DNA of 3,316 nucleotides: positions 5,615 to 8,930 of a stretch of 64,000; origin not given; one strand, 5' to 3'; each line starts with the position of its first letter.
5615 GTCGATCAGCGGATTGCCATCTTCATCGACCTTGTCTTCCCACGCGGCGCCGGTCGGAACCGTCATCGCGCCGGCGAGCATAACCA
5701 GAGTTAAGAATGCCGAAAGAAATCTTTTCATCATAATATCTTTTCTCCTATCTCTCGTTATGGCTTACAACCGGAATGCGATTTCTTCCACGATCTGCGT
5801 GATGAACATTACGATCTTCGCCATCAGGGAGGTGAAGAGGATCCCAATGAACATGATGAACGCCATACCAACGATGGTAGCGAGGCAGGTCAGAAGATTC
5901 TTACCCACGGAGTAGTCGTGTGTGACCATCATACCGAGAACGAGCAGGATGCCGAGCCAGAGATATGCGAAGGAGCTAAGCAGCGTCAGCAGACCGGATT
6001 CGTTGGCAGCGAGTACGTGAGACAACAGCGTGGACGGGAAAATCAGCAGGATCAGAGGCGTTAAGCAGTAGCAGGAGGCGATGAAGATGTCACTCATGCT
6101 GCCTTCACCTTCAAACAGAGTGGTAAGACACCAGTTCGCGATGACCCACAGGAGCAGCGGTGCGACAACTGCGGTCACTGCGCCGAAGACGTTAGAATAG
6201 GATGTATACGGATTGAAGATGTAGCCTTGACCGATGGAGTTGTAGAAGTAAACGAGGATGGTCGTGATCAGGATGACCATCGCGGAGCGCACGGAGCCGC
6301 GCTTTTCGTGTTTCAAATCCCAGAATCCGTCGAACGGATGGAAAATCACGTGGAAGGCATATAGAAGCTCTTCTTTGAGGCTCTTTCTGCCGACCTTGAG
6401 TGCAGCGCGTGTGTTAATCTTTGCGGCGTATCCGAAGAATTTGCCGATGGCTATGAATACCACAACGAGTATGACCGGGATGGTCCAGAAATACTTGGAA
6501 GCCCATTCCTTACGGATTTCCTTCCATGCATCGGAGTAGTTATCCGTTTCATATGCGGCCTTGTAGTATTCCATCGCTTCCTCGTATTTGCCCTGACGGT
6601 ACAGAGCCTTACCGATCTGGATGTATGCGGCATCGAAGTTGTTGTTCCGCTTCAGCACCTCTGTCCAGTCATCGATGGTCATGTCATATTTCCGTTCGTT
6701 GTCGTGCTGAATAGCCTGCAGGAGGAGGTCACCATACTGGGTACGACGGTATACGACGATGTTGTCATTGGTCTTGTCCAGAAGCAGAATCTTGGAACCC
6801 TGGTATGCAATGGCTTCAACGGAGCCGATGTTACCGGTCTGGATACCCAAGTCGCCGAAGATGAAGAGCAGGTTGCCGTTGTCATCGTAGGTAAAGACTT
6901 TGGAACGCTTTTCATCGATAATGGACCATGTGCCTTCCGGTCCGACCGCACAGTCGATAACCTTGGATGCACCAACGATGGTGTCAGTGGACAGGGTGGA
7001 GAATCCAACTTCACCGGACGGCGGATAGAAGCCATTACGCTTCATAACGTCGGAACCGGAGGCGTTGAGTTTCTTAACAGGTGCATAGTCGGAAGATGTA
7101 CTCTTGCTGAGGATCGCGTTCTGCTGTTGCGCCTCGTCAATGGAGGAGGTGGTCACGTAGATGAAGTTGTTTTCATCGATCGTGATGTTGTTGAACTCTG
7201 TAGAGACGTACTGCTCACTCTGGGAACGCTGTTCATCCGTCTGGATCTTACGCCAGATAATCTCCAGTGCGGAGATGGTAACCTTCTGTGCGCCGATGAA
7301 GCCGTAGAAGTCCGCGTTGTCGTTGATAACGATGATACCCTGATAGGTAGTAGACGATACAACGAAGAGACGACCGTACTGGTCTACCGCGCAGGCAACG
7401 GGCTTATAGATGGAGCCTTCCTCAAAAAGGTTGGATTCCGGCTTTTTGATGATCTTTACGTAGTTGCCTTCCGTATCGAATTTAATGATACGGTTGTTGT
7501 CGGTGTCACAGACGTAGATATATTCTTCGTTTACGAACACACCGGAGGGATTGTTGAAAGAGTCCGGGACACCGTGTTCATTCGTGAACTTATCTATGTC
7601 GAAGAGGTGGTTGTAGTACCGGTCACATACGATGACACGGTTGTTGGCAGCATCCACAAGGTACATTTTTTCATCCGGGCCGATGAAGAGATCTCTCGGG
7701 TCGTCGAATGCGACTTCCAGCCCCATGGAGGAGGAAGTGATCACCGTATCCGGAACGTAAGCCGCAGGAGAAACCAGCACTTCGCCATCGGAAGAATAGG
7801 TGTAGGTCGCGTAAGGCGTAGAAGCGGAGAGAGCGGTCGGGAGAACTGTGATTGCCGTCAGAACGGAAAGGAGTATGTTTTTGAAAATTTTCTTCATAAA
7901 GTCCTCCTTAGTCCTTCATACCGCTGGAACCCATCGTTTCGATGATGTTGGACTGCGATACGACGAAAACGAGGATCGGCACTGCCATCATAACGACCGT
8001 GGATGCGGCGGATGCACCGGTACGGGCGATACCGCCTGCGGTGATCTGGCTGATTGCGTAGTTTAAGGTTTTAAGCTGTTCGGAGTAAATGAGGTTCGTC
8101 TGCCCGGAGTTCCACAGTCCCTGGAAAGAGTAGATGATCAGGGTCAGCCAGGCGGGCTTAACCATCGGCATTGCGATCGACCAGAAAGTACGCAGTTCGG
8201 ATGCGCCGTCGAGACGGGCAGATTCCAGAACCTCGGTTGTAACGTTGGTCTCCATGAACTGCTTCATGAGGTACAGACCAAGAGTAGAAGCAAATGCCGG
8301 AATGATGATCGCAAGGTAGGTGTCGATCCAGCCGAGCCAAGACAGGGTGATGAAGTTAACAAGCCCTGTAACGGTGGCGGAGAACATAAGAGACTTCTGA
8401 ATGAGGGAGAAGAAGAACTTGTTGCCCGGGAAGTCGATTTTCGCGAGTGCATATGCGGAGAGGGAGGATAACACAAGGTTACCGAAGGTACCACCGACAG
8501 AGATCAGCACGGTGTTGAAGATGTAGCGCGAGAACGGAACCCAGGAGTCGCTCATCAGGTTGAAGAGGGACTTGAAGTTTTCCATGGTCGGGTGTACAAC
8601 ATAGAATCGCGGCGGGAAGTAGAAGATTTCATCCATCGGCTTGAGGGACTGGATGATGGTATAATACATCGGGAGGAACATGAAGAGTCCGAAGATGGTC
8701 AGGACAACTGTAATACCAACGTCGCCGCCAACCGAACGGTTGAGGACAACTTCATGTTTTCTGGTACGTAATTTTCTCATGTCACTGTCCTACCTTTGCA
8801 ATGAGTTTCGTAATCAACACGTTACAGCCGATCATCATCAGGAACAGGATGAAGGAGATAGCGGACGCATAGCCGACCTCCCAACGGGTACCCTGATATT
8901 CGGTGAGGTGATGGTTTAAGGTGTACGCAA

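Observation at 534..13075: ABC-type operon with two full permease pairs, one giant SBP, no ATPase, and two large non-transporter genes wedged between the permease pairs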

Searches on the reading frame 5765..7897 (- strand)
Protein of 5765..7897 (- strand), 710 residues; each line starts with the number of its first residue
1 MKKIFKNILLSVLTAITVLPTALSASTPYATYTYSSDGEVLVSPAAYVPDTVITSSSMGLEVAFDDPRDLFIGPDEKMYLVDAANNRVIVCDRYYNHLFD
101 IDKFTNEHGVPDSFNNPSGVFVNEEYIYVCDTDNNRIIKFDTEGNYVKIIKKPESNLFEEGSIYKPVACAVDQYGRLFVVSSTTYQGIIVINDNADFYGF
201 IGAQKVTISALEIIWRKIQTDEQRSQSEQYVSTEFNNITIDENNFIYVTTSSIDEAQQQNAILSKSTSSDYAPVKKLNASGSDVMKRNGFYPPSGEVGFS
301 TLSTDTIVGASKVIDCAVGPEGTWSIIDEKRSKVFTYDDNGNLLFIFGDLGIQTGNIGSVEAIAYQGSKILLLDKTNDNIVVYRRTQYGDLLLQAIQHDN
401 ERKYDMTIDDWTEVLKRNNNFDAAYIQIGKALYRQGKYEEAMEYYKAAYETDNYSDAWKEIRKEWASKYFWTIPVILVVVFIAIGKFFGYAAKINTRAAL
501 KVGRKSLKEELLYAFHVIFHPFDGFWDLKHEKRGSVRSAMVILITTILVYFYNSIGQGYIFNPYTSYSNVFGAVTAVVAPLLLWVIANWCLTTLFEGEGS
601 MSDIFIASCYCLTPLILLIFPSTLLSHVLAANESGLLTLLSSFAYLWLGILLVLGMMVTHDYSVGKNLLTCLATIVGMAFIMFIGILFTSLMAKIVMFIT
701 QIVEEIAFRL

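Call 4: search_protein_families(library=pfam, proteins=[window:5765-7897:-], max_evalue=0.01)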
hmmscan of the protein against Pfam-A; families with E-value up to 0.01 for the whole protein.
window:5765-7897:- (710 aa): 14 families
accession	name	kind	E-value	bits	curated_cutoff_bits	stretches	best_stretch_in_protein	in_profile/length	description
PF04893.22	Yip1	-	2.1e-16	60.7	28.6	1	515-684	1-171/173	Yip1 domain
PF00515.34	TPR_1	-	6e-06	26.3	27.8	1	424-449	3-28/34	Tetratricopeptide repeat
PF01436.27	NHL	-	3e-05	24.3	20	0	114-140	1-28/28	NHL repeat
PF07719.23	TPR_2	-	5.7e-05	23.4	27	1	424-451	3-30/34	Tetratricopeptide repeat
PF13428.12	TPR_14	-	0.00018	22.3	23.5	1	423-458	2-38/44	Tetratricopeptide repeat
PF13432.12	TPR_16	-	0.00021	22.1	32.7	1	409-454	18-63/65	Tetratricopeptide repeat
PF13181.12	TPR_8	-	0.00024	21.5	25.7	1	424-452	3-31/34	Tetratricopeptide repeat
PF08450.18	SGL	-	0.00055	20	26.3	0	76-155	146-225/246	SMP-30/Gluconolactonase/LRE-like region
PF13374.12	TPR_10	-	0.00087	19.7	27.5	1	424-450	4-30/42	Tetratricopeptide repeat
PF13414.12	TPR_11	-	0.0013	18.8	26.8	1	429-450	1-22/42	TPR repeat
PF13424.12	TPR_12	-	0.0016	19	30.1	1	423-450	46-73/77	Tetratricopeptide repeat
PF23500.1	DUF7133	-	0.0025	17.6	27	0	160-186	23-49/385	Domain of unknown function (DUF7133)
PF25063.1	ARM_TT21_C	-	0.0059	16.9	35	1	394-455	101-162/209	Tetratricopeptide repeat protein 21 C-terminal ARM domain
PF14559.12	TPR_19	-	0.0094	16.7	25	0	412-448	15-51/68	Tetratricopeptide repeat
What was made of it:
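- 5765..7897 (-): Accessory membrane protein, 710 aa. Layout: signal peptide, extracellular six-bladed NHL beta-propeller (about 30-385), TPR-like helices (about 387-470), a TM helix (470-488), a cytoplasmic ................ motif, and a five-TM Yip1 domain (515-684). Pfam Yip1, NHL and TPR (call 4).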

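Call 9: search_protein_families(library=ncbifam, proteins=[window:5765-7897:-], max_evalue=0.01)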
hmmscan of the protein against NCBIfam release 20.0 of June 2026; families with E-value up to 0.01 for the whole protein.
window:5765-7897:- (710 aa): 3 families
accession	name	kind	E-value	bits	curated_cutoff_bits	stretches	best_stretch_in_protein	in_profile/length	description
NF035926.1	scyF_NHL_VPEP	equivalog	2.8e-10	39.9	350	1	63-156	197-289/376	scytonemin biosynthesis PEP-CTERM protein ScyF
NF047780.1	LIC12708_fam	subfamily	0.00095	18.1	150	0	114-188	56-144/391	LIC_12708 family protein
NF033206.1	ScyE_fam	subfamily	0.0051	16.4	80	0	97-150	120-174/333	ScyD/ScyE family protein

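Call 30: find_homologous_proteins(query=window:5765-7897:-, max_evalue=0.00001)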
Query window:5765-7897:- (710 aa): 4058 proteins with E <= 0.00001 among 8000 candidates; the best 120 are listed.
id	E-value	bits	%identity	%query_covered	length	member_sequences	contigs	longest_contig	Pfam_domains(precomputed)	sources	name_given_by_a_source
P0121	0.0e+0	1603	100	100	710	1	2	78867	PF04893.23,PF00515.35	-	-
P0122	0.0e+0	1539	94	100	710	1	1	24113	PF04893.23,PF00515.35,PF01436.28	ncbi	-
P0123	0.0e+0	1539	94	100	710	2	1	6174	PF04893.23,PF00515.35,PF01436.28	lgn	-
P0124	0.0e+0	1535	94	100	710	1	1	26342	PF04893.23,PF00515.35,PF01436.28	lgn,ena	-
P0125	0.0e+0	1533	94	100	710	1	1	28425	PF04893.23,PF00515.35,PF01436.28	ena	-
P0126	0.0e+0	1533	94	100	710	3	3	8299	PF04893.23,PF00515.35,PF01436.28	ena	-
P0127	0.0e+0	1530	94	100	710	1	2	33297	PF04893.23,PF00515.35,PF01436.28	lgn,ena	-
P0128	0.0e+0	1527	94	100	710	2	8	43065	PF04893.23,PF00515.35,PF01436.28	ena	-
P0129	0.0e+0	1523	94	100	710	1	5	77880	PF04893.23,PF00515.35,PF01436.28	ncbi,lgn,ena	-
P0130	0.0e+0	1521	93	100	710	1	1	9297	PF04893.23,PF00515.35,PF01436.28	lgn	-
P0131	0.0e+0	1521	93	100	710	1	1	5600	PF04893.23,PF00515.35,PF01436.28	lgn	-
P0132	0.0e+0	1518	93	100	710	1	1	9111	PF04893.23,PF00515.35,PF01436.28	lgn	-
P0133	0.0e+0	1516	93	100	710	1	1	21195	PF04893.23,PF00515.35,PF01436.28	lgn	-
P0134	0.0e+0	1515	93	100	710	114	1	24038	PF04893.23,PF00515.35,PF01436.28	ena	-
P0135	0.0e+0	1512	93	100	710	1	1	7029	PF04893.23,PF00515.35,PF01436.28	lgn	-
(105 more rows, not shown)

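Call 49: predict_structure(alignment_id=A2)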
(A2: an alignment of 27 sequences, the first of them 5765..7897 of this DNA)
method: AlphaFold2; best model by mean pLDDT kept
length: 710 residues; sequences in the alignment: 27
mean_pLDDT: 58.4   pTM: 0.42
mean pLDDT of the five models: 58.4, 50.6, 49.8, 47.2, 47.1
residues with pLDDT >= 90: 23; 70-90: 177; 50-70: 274; < 50: 236
segments of 3 or more residues with pLDDT < 50: 19-43, 184-186, 202-312, 350-355, 399-422, 431-437, 451-467, 469-471, 485-504, 558-565
pLDDT, mean of each block of 10 residues (from residue 1): 64 66 39 35 58 84 82 86 90 90 84 84 87 86 89 62 65 65 55 67 31 26 30 34 35 35 32 23 28 24 33 59 61 61 55 50 81 81 73 55 41 43 51 48 55 42 45 55 48 39 53 72 67 67 76 52 51 68 66 56 73 71 60 59 63 64 56 61 61 72 68
secondary structure, 60 per line:
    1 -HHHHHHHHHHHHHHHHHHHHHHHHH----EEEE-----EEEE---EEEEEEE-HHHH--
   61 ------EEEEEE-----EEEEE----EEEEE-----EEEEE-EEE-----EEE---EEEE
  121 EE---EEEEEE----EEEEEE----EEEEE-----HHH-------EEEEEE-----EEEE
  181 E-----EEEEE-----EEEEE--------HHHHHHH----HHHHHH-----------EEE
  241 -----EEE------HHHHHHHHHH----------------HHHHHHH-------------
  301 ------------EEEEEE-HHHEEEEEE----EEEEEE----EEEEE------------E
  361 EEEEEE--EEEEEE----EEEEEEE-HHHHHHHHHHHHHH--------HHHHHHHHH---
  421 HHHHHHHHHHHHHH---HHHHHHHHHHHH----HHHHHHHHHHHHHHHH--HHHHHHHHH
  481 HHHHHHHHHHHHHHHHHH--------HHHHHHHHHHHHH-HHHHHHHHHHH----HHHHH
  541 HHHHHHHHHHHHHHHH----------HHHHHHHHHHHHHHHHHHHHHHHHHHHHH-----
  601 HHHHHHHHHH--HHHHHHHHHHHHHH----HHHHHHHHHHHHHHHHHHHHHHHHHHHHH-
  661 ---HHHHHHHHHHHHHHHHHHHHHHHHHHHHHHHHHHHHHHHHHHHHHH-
elements in order (helices of 4 or more, strands of 3 or more residues): H2-26 E31-34 E40-43 E47-53 H55-58 E67-72 E78-82 E87-91 E97-101 E103-105 E111-113 E117-122 E126-131 E136-141 E146-150 E166-171 E177-181 E187-191 E197-201 H210-216 H221-226 E238-240 E246-248 H255-264 H281-287 E313-318 E323-328 E333-338 E343-347 E360-366 E369-374 E379-385 H387-400 H409-417 H421-434 H438-449 H454-469 H472-498 H507-519 H521-531 H536-556 H567-595 H601-610 H613-626 H631-659 H664-709
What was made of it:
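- The Yip1 model is of low confidence (pLDDT 58, call 49), and no complex prediction could be run.
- Tried and rejected: The AF2 model was of low confidence (call 49), so only its propeller was used.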

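Call 53: search_dna_similar(query=window:5765-7897:-, collection=plasmids, mode=protein, max_evalue=0.001, max_rows=30)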
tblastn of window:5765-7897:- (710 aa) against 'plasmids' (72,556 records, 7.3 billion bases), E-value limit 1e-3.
Records with a match: 5; places in all: 8; records where one place covers at least 80% of the query: 2.
Best place of each record, by identity: <60% 5.
By first word of the organism name: Butyrivibrio 1; Paenibacillus 1; Candidatus 1; Priestia 1; Paracoccus 1.
By predicted mobility (MOB-suite, as given by PLSDB): non-mobilizable 4; mobilizable 1.
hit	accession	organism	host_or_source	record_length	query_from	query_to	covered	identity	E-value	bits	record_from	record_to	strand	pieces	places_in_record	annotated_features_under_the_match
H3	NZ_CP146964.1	Butyrivibrio fibrisolvens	Bovinae,Bovine rumen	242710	22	709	93%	35.2%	2e-98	386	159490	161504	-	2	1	NHL repeat-containing protein | YIP1 family protein | DUF5696 domain-containing protein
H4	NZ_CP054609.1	Paenibacillus cellulosilyticus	cell culture,soil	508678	3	709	100%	26.6%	2e-71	261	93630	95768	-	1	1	YIP1 family protein | DUF5696 domain-containing protein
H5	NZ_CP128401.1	Candidatus Chlorohelix allophototropha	Single colony of Candidatus Chlorohelix ...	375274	55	344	41%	23.7%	3e-6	59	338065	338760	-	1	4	6-bladed beta-propeller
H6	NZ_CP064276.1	Priestia megaterium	cell culture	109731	27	180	22%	25.9%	6e-4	51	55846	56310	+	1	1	peptidyl-alpha-hydroxyglycine alpha-amidating lyase family protein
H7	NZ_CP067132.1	Paracoccus seriniphilus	cell culture,washing water of Bugula ...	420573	60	183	17%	31.7%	3e-6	59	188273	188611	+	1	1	6-bladed beta-propeller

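Call 74: fold_search(model_id=the predicted structure, library=pdb)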
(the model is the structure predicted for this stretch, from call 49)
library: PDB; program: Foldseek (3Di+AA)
matches with E <= 10: 745; with E <= 0.001: 274
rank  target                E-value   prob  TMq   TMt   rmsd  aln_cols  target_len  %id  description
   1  6d69                  3.1e-13  1.00  0.30  0.70   8.1       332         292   17  Crystal Structure of the NHL Repeat Region of D. melanogaster Thin (released 2019-04-24)
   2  8j72_B                9.0e-13  1.00  0.29  0.70   9.6       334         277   19  Crystal structure of mammalian Trim71 in complex with lncRNA Trincr1 (released 2024-03-06)
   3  6xg7                  1.4e-12  1.00  0.29  0.68   6.5       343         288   17  1.3 A Resolution Structure of the of the NHL Repeat Region of D. melanogaster Thin (released 2020-12-16)
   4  8j72_A                5.7e-12  1.00  0.28  0.67   7.6       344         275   18  Crystal structure of mammalian Trim71 in complex with lncRNA Trincr1 (released 2024-03-06)
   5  6fpt_B                9.1e-12  1.00  0.28  0.48   7.7       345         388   18  Crystal structure of Danio rerio Lin41 filamin-NHL domains (released 2018-05-09)
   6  9jur                  1.8e-11  1.00  0.28  0.65   7.9       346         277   18  Crystal Structure of NHL domain of human E3 ubiquitin-protein ligase TRIM71 (released 2025-04-30)
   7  7qrx_A                1.9e-11  1.00  0.29  0.68   8.4       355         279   19  Crystal structure of NHL domain of TRIM71 (released 2022-05-04)
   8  6fq3_A                2.2e-11  1.00  0.29  0.51   8.6       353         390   18  Crystal structure of Danio rerio Lin41 filamin-NHL domains in complex with lin-29A 5'UTR 13mer RNA (released 2018-05-09)
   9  6fpt_A                3.8e-11  1.00  0.28  0.48   7.6       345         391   17  Crystal structure of Danio rerio Lin41 filamin-NHL domains (released 2018-05-09)
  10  1q7f_B                9.3e-11  1.00  0.31  0.72   7.2       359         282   12  Brain Tumor NHL domain (released 2003-10-21)
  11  4zlr_B                1.4e-10  1.00  0.30  0.71   8.1       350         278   12  Structure of the Brat-NHL domain bound to consensus RNA motif (released 2015-11-11)
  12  1q7f_A                4.5e-10  1.00  0.30  0.72   7.2       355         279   13  Brain Tumor NHL domain (released 2003-10-21)
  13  6f0t_A                8.5e-10  1.00  0.27  0.70   8.3       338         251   15  Crystal structure of Pizza6-SFW (released 2018-03-21)
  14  6rek                  1.1e-09  1.00  0.28  0.73   7.7       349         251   15  Crystal structure of Pizza6-SH with Cu2+ (released 2019-07-31)
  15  7qrv_B                1.2e-09  1.00  0.29  0.70   9.0       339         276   14  Crystal structure of NHL domain of TRIM2 (full C-terminal) (released 2022-05-04)
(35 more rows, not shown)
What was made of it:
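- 5765..7897 (-): The AF2 model is of low confidence (pLDDT 58), but its propeller matches TRIM-NHL and PknD sensor propellers at E 3e-13 (calls 49, 74).
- On NHL-repeat six-bladed beta-propeller: The fold search hits TRIM-NHL, Brat and PknD propellers at E 3e-13 (call 74).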

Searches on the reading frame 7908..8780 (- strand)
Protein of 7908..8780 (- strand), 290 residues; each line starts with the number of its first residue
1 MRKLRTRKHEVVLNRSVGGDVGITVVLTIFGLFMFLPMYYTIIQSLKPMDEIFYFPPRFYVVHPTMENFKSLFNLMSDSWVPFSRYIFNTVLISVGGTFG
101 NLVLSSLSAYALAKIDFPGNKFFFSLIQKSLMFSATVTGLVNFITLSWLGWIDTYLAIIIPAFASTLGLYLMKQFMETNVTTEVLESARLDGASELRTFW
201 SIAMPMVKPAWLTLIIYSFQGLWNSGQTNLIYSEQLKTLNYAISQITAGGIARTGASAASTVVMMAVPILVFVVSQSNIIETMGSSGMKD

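Call 4: search_protein_families(library=pfam, proteins=[window:7908-8780:-], max_evalue=0.01)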
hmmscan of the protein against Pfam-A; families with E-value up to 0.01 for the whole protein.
window:7908-8780:- (290 aa): 1 family
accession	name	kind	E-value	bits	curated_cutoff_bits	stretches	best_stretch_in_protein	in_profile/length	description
PF00528.27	BPD_transp_1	-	3.6e-08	33.8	26.4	1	109-276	9-175/184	Binding-protein-dependent transport system inner membrane component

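Call 9: search_protein_families(library=ncbifam, proteins=[window:7908-8780:-], max_evalue=0.01)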
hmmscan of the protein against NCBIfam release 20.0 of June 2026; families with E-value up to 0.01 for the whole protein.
window:7908-8780:- (290 aa): 15 families
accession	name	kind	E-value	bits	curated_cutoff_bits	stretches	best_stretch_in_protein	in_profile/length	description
NF008210.0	PRK10973.1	equivalog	3.2e-23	82.8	297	1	25-280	14-273/281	sn-glycerol-3-phosphate ABC transporter permease UgpE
NF040932.1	ABC_arch_GlcU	equivalog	1.2e-18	67.8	340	1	24-277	6-258/272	glucose ABC transporter permease GlcU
NF008231.0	PRK10998.1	equivalog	3.6e-12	46.4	261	1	81-290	79-296/296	maltose ABC transporter permease MalG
TIGR02141.1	modB_ABC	equivalog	9.1e-08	32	182.6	1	91-252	4-182/208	molybdate ABC transporter permease subunit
TIGR02139.1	permease_CysT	equivalog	1.1e-06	28.5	246.1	1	52-231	19-210/265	sulfate ABC transporter permease subunit CysT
TIGR00969.1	3a0106s02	subfamily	1.2e-06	28.2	240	1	63-274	41-265/272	sulfate ABC transporter permease subunit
TIGR01581.1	Mo_ABC_porter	hypoth_equivalog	2.9e-06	26.9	210.3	1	94-230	30-180/225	ABC transporter permease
NF006939.0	PRK09421.1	equivalog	2.5e-05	23.8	262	1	93-248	18-191/230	molybdate ABC transporter permease subunit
TIGR02140.1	permease_CysW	equivalog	6.7e-05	22.5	329.1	1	97-274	59-251/261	sulfate ABC transporter permease subunit CysW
NF040839.1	tungstate_WtpB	equivalog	6.8e-05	22.6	340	1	66-274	27-243/251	tungstate ABC transporter permease WtpB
TIGR01097.1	PhnE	equivalog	0.00011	21.8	216.7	1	68-219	42-192/252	phosphonate ABC transporter, permease protein PhnE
NF008208.0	PRK10971.1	equivalog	0.00042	19.9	415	1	94-273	67-262/277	sulfate/thiosulfate ABC transporter permease CysT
NF008620.0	PRK11602.1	equivalog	0.00052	19.3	442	1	86-212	65-204/291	sulfate/thiosulfate ABC transporter permease CysW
NF007047.0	PRK09500.1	equivalog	0.00065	19.4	326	1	89-276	62-249/257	spermidine/putrescine ABC transporter permease PotC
NF011624.0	PRK15050.1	equivalog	0.0072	15.5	247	0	179-274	186-281/297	2-aminoethylphosphonate ABC transporter permease subunit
